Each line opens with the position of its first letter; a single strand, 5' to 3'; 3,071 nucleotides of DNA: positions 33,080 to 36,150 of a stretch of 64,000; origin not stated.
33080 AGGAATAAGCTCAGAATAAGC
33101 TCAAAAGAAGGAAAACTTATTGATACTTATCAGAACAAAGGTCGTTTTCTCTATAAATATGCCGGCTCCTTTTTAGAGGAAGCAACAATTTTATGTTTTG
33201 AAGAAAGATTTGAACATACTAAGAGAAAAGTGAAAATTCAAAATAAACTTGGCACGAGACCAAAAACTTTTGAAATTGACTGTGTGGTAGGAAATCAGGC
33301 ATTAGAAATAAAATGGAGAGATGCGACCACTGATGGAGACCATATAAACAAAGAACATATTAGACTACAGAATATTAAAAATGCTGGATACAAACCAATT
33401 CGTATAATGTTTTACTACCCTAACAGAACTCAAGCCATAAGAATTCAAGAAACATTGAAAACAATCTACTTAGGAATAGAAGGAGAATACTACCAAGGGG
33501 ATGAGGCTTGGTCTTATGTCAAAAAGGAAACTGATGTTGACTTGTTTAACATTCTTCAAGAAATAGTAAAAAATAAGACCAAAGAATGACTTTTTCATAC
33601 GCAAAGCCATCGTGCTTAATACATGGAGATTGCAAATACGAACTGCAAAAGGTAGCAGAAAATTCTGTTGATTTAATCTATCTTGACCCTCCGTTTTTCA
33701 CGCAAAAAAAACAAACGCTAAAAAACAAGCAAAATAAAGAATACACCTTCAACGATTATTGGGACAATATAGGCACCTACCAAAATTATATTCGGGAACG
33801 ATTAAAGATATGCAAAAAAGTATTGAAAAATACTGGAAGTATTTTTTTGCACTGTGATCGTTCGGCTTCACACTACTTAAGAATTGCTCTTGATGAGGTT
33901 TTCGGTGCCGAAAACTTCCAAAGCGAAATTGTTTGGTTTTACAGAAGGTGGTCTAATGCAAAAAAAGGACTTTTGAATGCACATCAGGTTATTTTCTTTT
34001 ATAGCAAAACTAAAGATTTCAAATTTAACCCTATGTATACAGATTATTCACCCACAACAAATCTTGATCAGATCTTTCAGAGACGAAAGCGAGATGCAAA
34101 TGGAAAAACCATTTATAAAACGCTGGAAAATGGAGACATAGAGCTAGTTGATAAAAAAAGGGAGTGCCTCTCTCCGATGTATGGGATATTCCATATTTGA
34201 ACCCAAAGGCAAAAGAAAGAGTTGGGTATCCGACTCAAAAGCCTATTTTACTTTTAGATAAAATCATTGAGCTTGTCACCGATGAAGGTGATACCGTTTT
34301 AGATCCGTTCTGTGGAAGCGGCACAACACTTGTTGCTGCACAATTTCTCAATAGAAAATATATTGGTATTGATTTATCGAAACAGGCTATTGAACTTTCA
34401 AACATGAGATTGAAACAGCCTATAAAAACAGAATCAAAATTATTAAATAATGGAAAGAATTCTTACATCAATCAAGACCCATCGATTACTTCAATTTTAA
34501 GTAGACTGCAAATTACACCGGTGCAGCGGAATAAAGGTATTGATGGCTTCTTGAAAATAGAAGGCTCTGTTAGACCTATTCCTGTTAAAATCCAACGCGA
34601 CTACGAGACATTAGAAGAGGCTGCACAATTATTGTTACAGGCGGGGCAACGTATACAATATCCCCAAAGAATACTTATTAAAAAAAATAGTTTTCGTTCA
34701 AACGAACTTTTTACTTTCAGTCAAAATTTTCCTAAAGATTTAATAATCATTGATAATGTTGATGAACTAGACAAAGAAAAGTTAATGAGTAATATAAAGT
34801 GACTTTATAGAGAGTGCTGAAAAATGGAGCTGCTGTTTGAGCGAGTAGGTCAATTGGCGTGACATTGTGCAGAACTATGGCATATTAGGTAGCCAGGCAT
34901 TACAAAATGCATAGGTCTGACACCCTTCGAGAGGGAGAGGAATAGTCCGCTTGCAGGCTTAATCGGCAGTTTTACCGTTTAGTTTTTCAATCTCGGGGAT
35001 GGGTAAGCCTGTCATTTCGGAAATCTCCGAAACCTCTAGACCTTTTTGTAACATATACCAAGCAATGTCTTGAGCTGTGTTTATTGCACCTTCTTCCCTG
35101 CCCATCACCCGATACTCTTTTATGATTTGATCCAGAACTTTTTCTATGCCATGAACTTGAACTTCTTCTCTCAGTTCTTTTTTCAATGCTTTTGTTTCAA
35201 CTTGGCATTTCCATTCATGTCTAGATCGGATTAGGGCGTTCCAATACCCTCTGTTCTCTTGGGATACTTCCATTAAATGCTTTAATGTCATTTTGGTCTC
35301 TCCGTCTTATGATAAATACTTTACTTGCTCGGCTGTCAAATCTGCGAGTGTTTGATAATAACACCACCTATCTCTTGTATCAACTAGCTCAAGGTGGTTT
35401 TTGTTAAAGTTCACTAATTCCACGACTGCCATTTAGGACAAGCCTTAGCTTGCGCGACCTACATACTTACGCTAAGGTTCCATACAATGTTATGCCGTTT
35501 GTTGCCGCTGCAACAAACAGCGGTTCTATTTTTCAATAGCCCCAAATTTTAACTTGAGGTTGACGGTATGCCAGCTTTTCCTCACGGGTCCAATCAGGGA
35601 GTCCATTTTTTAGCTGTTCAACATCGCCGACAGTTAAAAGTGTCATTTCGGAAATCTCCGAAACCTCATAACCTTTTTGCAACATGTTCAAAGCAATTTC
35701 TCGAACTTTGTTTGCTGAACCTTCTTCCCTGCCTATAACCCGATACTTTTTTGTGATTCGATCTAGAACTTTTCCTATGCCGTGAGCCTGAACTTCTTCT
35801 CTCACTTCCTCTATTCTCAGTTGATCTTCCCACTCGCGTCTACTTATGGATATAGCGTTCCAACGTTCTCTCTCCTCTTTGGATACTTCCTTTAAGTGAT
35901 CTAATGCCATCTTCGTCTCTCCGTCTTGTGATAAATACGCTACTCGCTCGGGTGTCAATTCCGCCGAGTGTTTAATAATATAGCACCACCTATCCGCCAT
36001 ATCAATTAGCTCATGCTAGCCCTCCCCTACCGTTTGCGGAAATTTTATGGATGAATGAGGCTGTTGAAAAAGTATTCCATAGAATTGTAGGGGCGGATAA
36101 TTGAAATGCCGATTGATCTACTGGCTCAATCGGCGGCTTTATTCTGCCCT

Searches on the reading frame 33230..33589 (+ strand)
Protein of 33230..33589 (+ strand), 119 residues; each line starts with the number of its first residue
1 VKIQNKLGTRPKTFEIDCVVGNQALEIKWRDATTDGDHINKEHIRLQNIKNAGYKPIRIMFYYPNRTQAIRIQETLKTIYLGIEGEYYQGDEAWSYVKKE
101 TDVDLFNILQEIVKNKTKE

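Call 12: search_protein_families(library=pfam, proteins=[window:33230-33589:+], max_evalue=0.01)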
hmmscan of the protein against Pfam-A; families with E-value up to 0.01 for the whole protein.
window:33230-33589:+ (119 aa): 1 family
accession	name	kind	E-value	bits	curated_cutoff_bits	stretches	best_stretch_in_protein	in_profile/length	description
PF09499.16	RE_ApaLI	-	5.4e-52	176.7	25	1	2-102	89-189/189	ApaLI-like restriction endonuclease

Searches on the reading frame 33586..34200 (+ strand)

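Call 12: search_protein_families(library=pfam, proteins=[window:33586-34200:+], max_evalue=0.01)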
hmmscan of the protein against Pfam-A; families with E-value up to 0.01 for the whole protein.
window:33586-34200:+ (204 aa): 1 family
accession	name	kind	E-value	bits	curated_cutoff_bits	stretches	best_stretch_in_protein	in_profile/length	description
PF01555.25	N6_N4_Mtase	-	6.7e-22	79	26.7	1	28-157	1-111/221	DNA methylase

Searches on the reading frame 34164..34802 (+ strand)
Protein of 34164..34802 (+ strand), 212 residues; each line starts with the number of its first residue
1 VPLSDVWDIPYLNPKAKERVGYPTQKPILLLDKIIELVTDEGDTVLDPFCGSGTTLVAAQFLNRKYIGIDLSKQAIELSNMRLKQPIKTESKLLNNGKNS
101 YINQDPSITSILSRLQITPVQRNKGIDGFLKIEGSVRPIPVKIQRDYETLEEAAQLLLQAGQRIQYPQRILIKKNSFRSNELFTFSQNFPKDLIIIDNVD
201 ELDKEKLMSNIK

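Call 12: search_protein_families(library=pfam, proteins=[window:34164-34802:+], max_evalue=0.01)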
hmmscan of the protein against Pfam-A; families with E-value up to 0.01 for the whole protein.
window:34164-34802:+ (212 aa): 7 families
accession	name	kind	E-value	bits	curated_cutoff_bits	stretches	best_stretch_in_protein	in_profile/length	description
PF01555.25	N6_N4_Mtase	-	3.7e-27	96.2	26.7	1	2-80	139-220/221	DNA methylase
PF13847.12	Methyltransf_31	-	2.3e-05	24.5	27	1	40-84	2-49/145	Methyltransferase domain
PF01170.24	UPF0020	-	7.5e-05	22.9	22.3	1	40-91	27-73/197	RMKL-like, methyltransferase domain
PF02086.21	MethyltransfD12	-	0.00029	21.1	22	1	30-85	8-64/253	D12 class N6 adenine-specific DNA methyltransferase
PF06325.19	PrmA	-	0.0011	18.9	22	1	34-85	154-206/296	Ribosomal protein L11 methyltransferase (PrmA)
PF08242.18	Methyltransf_12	-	0.0015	19.7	30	1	50-106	5-63/98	Methyltransferase domain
PF13649.12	Methyltransf_25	-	0.0016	19.5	27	1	45-85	1-43/97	Methyltransferase domain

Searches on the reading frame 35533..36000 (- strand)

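Call 12: search_protein_families(library=pfam, proteins=[window:35533-36000:-], max_evalue=0.01)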
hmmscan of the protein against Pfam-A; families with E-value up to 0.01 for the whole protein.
window:35533-36000:- (155 aa): 1 family
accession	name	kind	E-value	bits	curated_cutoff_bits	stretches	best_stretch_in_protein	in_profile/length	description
PF02912.23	Phe_tRNA-synt_N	-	0.0021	18.4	22.3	1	12-45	3-36/69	Aminoacyl tRNA synthetase class II, N-terminal domain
